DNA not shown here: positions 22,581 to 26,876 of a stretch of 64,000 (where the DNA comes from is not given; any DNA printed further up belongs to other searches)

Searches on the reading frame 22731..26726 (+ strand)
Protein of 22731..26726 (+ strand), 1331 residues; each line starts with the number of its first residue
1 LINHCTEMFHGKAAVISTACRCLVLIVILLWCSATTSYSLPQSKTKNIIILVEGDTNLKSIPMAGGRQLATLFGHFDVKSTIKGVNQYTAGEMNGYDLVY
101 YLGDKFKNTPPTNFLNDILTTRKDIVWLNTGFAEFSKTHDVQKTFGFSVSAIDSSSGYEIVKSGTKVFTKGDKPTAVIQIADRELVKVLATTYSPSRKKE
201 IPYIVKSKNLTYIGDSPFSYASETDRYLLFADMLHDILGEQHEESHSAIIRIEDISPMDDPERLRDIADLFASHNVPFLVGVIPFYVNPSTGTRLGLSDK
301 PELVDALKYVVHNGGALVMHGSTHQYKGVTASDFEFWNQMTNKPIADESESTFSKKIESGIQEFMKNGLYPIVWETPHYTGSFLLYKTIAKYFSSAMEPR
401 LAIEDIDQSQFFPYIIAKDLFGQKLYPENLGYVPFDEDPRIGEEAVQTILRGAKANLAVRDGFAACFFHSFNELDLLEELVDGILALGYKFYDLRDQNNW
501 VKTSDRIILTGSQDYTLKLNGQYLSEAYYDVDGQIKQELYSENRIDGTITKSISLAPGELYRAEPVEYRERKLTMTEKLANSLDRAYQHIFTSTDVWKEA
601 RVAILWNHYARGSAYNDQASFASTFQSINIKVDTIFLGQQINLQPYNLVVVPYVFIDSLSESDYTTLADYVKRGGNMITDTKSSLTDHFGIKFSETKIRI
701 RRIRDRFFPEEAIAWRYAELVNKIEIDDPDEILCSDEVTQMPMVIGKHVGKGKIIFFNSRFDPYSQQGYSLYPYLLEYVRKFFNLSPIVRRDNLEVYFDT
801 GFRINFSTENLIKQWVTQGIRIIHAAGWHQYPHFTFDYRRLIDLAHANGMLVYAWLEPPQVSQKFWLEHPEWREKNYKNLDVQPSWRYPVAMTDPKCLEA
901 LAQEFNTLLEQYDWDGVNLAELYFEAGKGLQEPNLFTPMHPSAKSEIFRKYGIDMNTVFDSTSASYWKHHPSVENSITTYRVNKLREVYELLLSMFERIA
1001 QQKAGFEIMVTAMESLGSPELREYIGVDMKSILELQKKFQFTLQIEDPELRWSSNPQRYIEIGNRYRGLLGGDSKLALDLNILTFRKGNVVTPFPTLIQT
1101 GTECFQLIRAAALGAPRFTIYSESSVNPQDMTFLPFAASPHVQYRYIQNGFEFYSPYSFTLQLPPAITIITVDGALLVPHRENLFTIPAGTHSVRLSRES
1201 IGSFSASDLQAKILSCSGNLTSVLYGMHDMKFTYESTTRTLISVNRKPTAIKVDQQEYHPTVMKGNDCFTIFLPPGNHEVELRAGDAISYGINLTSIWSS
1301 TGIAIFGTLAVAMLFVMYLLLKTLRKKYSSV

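Call 4: search_protein_families(library=pfam, proteins=[window:22731-26726:+], max_evalue=0.01)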
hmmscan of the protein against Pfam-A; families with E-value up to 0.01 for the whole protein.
window:22731-26726:+ (1331 aa): 2 families
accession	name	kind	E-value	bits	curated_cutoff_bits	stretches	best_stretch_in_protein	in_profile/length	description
PF10096.14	DUF2334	-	1.7e-48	165.4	26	1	248-483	2-202/203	Uncharacterized protein conserved in bacteria (DUF2334)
PF08532.16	Glyco_hydro_42M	-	2e-07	31.2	25.8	1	619-687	33-97/207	Beta-galactosidase trimerisation domain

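Call 5: search_protein_families(library=ncbifam, proteins=[window:22731-26726:+], max_evalue=0.01)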
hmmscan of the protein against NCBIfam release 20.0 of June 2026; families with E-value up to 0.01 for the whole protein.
window:22731-26726:+ (1331 aa): 0 families

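Call 93: search_solved_structures(query=window:22731-26723:+, max_evalue=0.1)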
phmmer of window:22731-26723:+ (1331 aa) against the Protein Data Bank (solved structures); distinct sequences matched with E-value up to 0.1: 0.
